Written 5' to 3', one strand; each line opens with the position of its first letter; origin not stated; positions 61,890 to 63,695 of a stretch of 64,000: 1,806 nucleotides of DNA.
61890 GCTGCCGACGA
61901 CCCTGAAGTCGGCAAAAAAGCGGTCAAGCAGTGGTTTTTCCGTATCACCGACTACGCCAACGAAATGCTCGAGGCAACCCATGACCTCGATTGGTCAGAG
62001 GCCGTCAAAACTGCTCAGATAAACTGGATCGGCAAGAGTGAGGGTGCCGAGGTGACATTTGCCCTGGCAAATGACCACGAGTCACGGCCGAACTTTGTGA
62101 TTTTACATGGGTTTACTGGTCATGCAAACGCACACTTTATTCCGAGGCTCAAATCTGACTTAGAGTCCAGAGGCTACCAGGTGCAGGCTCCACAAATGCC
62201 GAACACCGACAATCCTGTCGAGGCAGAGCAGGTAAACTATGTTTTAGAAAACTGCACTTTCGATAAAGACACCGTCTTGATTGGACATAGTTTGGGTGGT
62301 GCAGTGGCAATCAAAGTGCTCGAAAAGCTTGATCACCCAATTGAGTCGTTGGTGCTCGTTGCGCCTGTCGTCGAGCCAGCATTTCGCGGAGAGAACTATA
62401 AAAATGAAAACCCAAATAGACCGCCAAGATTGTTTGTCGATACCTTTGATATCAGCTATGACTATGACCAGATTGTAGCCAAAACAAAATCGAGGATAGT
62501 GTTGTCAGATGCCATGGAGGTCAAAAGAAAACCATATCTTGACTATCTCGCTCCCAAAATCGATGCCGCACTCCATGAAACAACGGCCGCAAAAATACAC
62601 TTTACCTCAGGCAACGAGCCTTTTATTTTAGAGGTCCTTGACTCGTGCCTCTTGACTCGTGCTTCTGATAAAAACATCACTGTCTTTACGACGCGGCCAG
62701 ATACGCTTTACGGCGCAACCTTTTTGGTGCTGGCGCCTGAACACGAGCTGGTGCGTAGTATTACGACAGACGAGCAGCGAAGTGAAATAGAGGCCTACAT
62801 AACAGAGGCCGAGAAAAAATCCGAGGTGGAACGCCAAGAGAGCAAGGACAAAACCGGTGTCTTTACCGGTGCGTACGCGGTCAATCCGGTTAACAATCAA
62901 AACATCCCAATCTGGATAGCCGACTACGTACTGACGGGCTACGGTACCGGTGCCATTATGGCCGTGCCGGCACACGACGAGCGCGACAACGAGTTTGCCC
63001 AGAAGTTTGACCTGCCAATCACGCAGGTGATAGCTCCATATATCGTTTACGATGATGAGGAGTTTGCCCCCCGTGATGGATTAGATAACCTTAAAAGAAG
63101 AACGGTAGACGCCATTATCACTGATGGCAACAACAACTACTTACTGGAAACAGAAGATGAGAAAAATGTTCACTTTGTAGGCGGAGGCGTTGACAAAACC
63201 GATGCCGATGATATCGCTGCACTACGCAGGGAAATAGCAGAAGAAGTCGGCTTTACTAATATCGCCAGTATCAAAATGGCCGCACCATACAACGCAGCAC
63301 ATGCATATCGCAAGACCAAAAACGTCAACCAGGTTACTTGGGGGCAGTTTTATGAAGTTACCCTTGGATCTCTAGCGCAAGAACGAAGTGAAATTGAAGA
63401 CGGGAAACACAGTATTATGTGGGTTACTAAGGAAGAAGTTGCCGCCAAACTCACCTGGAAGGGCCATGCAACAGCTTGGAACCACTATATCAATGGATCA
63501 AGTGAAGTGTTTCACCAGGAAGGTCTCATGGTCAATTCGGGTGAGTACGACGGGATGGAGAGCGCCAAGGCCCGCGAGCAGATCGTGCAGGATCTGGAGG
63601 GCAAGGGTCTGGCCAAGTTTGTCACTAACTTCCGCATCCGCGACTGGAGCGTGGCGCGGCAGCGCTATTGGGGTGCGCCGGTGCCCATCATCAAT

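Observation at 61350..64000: Leucyl-tRNA synthetase decorated with an alpha/beta-hydrolase domain and a Nudix-like domain at the two hinges of the CP1 editing domain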

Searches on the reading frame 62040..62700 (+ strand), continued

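Call 90: list_cluster_members(proteins=[P0319, P0340, P0355, P0254, P0297, P0258, P0302, P0338, P0242, P0279])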
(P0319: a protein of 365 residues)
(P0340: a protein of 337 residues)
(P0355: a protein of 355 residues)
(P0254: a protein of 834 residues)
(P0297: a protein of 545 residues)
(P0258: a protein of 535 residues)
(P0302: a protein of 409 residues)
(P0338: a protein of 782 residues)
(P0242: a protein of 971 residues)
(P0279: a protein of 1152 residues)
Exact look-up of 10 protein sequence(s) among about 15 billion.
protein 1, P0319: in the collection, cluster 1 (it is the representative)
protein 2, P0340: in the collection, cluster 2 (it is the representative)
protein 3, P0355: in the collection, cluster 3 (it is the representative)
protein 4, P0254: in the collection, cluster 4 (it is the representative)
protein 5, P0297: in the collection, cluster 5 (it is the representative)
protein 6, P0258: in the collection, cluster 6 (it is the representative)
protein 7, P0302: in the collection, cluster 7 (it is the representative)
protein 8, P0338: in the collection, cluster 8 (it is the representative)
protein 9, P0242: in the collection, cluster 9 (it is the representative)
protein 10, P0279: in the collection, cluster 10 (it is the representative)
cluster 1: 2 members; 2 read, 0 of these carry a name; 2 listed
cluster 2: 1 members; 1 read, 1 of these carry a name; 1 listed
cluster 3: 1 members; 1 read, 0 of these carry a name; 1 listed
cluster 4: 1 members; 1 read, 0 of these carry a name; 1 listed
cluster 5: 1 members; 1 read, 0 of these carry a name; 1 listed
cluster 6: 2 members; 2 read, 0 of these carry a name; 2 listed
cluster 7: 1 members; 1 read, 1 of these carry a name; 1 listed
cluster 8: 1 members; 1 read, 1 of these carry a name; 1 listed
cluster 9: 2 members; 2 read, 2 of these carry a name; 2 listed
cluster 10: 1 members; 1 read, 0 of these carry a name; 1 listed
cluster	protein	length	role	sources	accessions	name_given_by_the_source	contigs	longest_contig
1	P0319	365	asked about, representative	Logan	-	-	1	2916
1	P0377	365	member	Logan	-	-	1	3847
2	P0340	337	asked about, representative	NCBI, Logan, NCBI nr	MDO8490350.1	MAG: alpha/beta hydrolase [bacterium] | alpha/beta hydrolase [bacterium]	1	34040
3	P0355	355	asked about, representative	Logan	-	-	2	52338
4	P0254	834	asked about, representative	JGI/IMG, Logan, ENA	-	-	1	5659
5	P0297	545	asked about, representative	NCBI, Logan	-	-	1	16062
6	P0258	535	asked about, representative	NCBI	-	-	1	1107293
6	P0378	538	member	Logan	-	-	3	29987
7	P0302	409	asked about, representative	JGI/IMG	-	peptidase E/predicted alpha/beta hydrolase family esterase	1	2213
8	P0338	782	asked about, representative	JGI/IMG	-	valyl-tRNA synthetase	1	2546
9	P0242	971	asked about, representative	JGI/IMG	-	leucyl-tRNA synthetase/phosphoglycolate phosphatase-like HAD superfamily hydrolase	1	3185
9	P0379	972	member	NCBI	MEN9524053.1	MAG: hypothetical protein RL536_122, partial [Candidatus Parcubacteria bacterium]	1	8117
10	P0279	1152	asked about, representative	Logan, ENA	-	-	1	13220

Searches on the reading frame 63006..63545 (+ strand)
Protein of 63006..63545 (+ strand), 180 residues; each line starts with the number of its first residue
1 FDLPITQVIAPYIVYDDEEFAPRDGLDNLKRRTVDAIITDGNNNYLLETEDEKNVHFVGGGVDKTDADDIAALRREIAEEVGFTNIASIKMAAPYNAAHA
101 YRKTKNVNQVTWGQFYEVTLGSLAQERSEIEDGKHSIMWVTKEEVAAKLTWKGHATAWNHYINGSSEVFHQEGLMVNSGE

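Call 3: search_protein_families(library=pfam, proteins=[window:63006-63545:+], max_evalue=1)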
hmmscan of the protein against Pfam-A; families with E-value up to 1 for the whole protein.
window:63006-63545:+ (180 aa): 2 families
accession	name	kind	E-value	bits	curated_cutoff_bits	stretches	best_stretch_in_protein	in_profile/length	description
PF00293.34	NUDIX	-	2.4e-10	41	21.1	1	30-154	2-127/134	NUDIX domain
PF22327.2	Nudt16-like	-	0.0055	17.1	27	1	56-108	36-88/161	U8 snoRNA-decapping enzyme-like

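Call 4: search_protein_families(library=ncbifam, proteins=[window:63006-63545:+], max_evalue=1)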
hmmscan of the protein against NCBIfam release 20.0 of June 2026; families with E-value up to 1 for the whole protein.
window:63006-63545:+ (180 aa): 9 families
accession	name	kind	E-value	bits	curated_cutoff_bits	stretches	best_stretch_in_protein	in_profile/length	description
NF011922.0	PRK15393.1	equivalog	0.00024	20.8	152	1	58-148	71-150/182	NUDIX hydrolase YfcD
TIGR02705.1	nudix_YtkD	equivalog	0.00059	19.4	154.4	1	37-111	29-107/156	RNA deprotection pyrophosphohydrolase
NF001936.0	PRK00714.1-3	equivalog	0.0049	16.8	118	1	45-109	26-87/155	RNA pyrophosphohydrolase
NF007980.0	PRK10707.1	equivalog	0.0096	15.5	134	1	54-107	61-116/192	CoA pyrophosphatase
NF012016.0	PRK15472.1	equivalog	0.0098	15.6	95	1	32-146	4-123/141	nucleoside triphosphatase NudI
NF001938.0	PRK00714.1-5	equivalog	0.012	15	116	1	53-92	45-83/172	RNA pyrophosphohydrolase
NF001937.0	PRK00714.1-4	equivalog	0.048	13.3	139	1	33-89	10-66/161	RNA pyrophosphohydrolase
NF004711.0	PRK06049.1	equivalog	0.077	13.1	130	1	108-167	52-107/156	50S ribosomal protein L30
NF008736.0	PRK11762.1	equivalog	0.094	12.2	169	1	53-105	74-124/186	ADP compounds hydrolase NudE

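Call 47: search_solved_structures(query=A2, max_evalue=0.1, show_alignments=1)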
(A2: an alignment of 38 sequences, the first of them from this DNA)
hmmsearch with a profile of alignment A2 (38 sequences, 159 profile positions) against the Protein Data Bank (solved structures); distinct sequences matched with E-value up to 0.1: 179 (the best 60 are shown).
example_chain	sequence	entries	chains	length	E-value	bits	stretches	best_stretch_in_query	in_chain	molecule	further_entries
8dp9_A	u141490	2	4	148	2.1e-12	50.2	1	24-153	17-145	AvrM14-B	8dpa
8dp8_B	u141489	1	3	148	2.3e-12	50.1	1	24-153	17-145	AvrM14-A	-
2azw_A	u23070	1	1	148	5e-11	45.7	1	14-154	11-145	MutT/nudix family protein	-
3smd_A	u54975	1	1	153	8.4e-11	45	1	15-93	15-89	MutT/NUDIX family protein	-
6dt3_A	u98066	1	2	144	1.3e-09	41.1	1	18-139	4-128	Nucleoside triphosphatase NudI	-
3oga_A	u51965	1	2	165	6.4e-09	38.9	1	17-135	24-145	Nucleoside triphosphatase nudI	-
1f3y_A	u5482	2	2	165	1.4e-08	37.7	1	21-86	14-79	DIADENOSINE 5',5'''-P1,P4-TETRAPHOSPHATE HYDROLASE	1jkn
3n77_A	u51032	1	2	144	2.8e-08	36.8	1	18-73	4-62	Nucleoside triphosphatase nudI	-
3grn_A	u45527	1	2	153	9e-08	35.1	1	23-75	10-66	MutT related protein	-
7syc_A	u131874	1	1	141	9.8e-08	35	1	21-75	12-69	7,8-dihydro-8-oxoguanine-triphosphatase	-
5ygu_B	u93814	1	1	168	1.4e-07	34.5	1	21-75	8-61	RNA pyrophosphohydrolase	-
4s2v_A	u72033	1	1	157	1.6e-07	34.3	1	21-75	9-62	RNA pyrophosphohydrolase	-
3fk9_A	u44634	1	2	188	1.7e-07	34.2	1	23-74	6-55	Mutator MutT protein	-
6d1q_B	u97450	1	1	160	1.7e-07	34.2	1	21-75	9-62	RNA pyrophosphohydrolase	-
6d1v_B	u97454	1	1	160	1.7e-07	34.2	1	21-75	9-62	RNA pyrophosphohydrolase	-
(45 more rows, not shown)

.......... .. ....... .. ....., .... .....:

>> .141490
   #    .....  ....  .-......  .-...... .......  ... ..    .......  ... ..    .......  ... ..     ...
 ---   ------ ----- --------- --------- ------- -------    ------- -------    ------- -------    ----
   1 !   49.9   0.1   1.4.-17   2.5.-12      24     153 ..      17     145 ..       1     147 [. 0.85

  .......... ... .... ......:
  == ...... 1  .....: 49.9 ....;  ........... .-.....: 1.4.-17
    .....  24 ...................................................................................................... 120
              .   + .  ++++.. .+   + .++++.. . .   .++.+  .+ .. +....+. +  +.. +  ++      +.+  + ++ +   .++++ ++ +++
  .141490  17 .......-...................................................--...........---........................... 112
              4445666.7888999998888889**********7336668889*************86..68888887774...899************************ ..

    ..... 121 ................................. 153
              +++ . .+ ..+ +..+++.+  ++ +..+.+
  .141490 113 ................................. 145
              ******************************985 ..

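Call 54: predict_structure(alignment_id=A2)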
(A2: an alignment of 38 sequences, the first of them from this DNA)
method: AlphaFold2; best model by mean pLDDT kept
length: 160 residues; sequences in the alignment: 38
mean_pLDDT: 95.1   pTM: 0.88
mean pLDDT of the five models: 95.1, 94.8, 94.8, 94.6, 94.4
residues with pLDDT >= 90: 149; 70-90: 7; 50-70: 4; < 50: 0
segments of 3 or more residues with pLDDT < 50: none
pLDDT, mean of each block of 10 residues (from residue 1): 90 97 98 98 95 98 98 98 94 94 97 98 97 98 94 78
secondary structure, 60 per line:
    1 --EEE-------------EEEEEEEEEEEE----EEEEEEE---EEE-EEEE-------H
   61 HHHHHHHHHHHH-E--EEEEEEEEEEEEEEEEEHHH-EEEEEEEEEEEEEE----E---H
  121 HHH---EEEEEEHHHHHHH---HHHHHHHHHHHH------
elements in order: E3-5 E19-30 E35-41 E45-47 E49-52 H60-72 E77-93 E98-111 H120-123 E127-132 H133-139 H143-154

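Call 56: find_homologous_proteins(query=A2, max_evalue=0.00001)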
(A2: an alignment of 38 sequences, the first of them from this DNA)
Query A2 (38 sequences) (160 aa, profile of the alignment): 22 proteins with E <= 0.00001 among 2759 candidates.
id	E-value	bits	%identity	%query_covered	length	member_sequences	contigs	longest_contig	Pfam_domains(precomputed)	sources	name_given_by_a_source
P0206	2.5e-38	149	46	69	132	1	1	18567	PF00293.35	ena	-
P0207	4.5e-29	119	24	59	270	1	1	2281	PF13603.13,PF00293.35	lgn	-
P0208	4.5e-25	106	31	89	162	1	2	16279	PF00293.35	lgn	-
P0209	5.3e-11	60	34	49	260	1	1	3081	PF00293.35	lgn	-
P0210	4.1e-10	57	31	34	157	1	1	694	PF00293.35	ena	-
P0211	3.7e-9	54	30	33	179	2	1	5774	PF00293.35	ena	-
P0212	1.2e-8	53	25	34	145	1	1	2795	PF00293.35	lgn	-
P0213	1.7e-8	52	36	36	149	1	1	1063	PF00293.35,PF14815.13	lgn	-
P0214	3.6e-8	51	46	16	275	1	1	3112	PF00293.35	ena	-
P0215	3.8e-8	51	44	17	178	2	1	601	PF00293.35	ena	-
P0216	4.1e-8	51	33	50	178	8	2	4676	PF00293.35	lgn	-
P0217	1.8e-7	49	35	33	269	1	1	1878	PF00293.35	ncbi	-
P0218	2.3e-7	48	38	29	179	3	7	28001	PF00293.35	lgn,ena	-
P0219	2.5e-7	48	30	33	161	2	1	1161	PF00293.35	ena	-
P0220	2.6e-7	48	50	8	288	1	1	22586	PF01025.25,PF00293.35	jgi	jgi:nucleoside triphosphatase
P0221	2.9e-7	48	43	29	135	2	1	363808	PF00293.35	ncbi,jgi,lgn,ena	ncbi:MAG: NUDIX domain-containing protein [Patescibacteria group bacterium]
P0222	3.1e-7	48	30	56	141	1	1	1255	PF00293.35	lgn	-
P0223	3.8e-7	48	33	49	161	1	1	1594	PF00293.35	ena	-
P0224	4.8e-7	47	39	18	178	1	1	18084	PF28549.1,PF00293.35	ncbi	-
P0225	2.0e-6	45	32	33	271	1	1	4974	PF00293.35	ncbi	-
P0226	2.3e-6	45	31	29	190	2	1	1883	PF00293.35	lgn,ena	-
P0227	4.0e-6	44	31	44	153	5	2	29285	PF00293.35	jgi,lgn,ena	-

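Call 57: find_encoding_contigs(protein=P0206, flank=5000, max_places=2)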
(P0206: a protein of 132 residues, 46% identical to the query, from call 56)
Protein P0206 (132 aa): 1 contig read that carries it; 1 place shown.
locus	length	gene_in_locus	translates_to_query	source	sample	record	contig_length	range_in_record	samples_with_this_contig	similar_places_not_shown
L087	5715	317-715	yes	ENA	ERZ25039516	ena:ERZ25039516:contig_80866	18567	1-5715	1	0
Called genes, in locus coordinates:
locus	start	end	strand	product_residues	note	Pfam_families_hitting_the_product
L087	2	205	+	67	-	?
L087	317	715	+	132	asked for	PF00293:NUDIX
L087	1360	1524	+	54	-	PF00133:tRNA-synt_1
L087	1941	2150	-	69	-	-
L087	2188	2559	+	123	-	PF04542:Sigma70_r2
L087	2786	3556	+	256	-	-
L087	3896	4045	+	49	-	-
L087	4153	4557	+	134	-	PF01029:NusB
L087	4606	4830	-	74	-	-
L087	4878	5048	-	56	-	-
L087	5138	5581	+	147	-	PF14622:Ribonucleas_3_3, PF22935:RM44_endonuclase (weak), PF00636:Ribonuclease_3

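Call 58: find_encoding_contigs(protein=P0208, flank=5000, max_places=2)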
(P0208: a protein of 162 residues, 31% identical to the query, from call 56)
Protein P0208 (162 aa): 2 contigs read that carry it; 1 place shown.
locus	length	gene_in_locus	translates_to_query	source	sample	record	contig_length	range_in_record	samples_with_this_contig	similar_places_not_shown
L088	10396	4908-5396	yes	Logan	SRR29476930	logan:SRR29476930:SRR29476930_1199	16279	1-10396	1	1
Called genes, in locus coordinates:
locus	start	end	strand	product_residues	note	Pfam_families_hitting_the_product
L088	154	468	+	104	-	PF01906:YbjQ_1, PF23025:YbjQ_2 (weak)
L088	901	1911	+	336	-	PF00155:Aminotran_1_2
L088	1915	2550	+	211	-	PF00702:Hydrolase, PF12710:HAD (weak), PF13419:HAD_2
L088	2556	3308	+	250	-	PF05175:MTS (faint), PF13847:Methyltransf_31 (weak), PF08241:Methyltransf_11 (weak), PF13649:Methyltransf_25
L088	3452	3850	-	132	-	PF09945:DUF2177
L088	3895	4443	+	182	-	PF13189:Cytidylate_kin2, PF13207:AAA_17, PF13238:AAA_18, PF02224:Cytidylate_kin (weak)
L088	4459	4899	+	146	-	PF00293:NUDIX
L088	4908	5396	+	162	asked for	PF00293:NUDIX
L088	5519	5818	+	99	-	-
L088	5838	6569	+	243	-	PF01210:NAD_Gly3P_dh_N (faint), PF02153:PDH_N, PF20463:PDH_C (weak), PF26213:TYRAAT1_C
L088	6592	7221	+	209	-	PF01810:LysE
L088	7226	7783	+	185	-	PF01966:HD (faint)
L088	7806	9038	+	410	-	PF00579:tRNA-synt_1b, PF22421:SYY_C-terminal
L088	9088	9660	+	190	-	PF18927:CrtO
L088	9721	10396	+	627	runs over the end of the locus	PF01935:DUF87 (faint), PF10412:TrwB_AAD_bind (weak), PF13401:AAA_22 (faint)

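Call 59: fold_search(model_id=the predicted structure, library=pdb)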
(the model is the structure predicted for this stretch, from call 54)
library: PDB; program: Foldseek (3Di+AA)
matches with E <= 10: 492; with E <= 0.001: 335
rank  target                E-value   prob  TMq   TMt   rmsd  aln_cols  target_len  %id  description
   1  2azw                  3.0e-09  1.00  0.71  0.77   2.9       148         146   21  Crystal structure of the MutT/nudix family protein from Enterococcus faecalis (released 2006-01-10)
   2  8dp8_A                7.5e-08  1.00  0.60  0.67   5.7       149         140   26  Crystal structure of the monomeric AvrM14-A Nudix hydrolase effector from Melampsora lini (released 2023-01-25)
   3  3oga_A                8.4e-08  1.00  0.66  0.78   2.4       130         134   22  1.75 Angstrom resolution crystal structure of a putative NTP pyrophosphohydrolase (yfaO) from Salmonella typhimurium L (released 2010-10-06)
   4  3i7u_A                8.4e-08  1.00  0.60  0.71   4.8       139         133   12  Crystal structure of AP4A hydrolase (aq_158) from Aquifex aeolicus VF5 (released 2009-07-21)
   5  3i7u_C                1.9e-07  1.00  0.59  0.70   4.9       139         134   12  Crystal structure of AP4A hydrolase (aq_158) from Aquifex aeolicus VF5 (released 2009-07-21)
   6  8dp9_B                2.1e-07  1.00  0.51  0.60   5.6       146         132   25  Crystal structure of the monomeric AvrM14-B Nudix hydrolase effector from Melampsora lini (released 2023-01-25)
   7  8dp9_A                3.1e-07  1.00  0.52  0.61   5.2       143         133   24  Crystal structure of the monomeric AvrM14-B Nudix hydrolase effector from Melampsora lini (released 2023-01-25)
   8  8dp8_B                3.3e-07  1.00  0.56  0.66   4.9       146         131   24  Crystal structure of the monomeric AvrM14-A Nudix hydrolase effector from Melampsora lini (released 2023-01-25)
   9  6dt3_B                3.8e-07  1.00  0.65  0.72   2.9       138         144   20  1.2 Angstrom Resolution Crystal Structure of Nucleoside Triphosphatase NudI from Klebsiella pneumoniae in Complex with (released 2018-06-27)
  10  7nr6_A                5.1e-07  1.00  0.58  0.61   5.5       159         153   17  Structure of NUDT15 in complex with NSC56456 (released 2022-03-23)
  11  7b7v_A                5.8e-07  1.00  0.60  0.62   3.8       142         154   18  Structure of NUDT15 in complex with Acyclovir monophosphate (released 2021-05-19)
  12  6dt3_A                7.4e-07  1.00  0.65  0.72   3.1       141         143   18  1.2 Angstrom Resolution Crystal Structure of Nucleoside Triphosphatase NudI from Klebsiella pneumoniae in Complex with (released 2018-06-27)
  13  8zb3_F                8.4e-07  1.00  0.53  0.32   5.0       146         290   18  Crystal structure of NudC from Mycobacterium abscessus (released 2024-12-11)
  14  7b66_C                1.0e-06  1.00  0.58  0.59   5.3       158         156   18  Structure of NUDT15 R139H Mutant in complex with TH7755 (released 2021-03-24)
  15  7b66_A                1.0e-06  1.00  0.58  0.58   5.3       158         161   18  Structure of NUDT15 R139H Mutant in complex with TH7755 (released 2021-03-24)
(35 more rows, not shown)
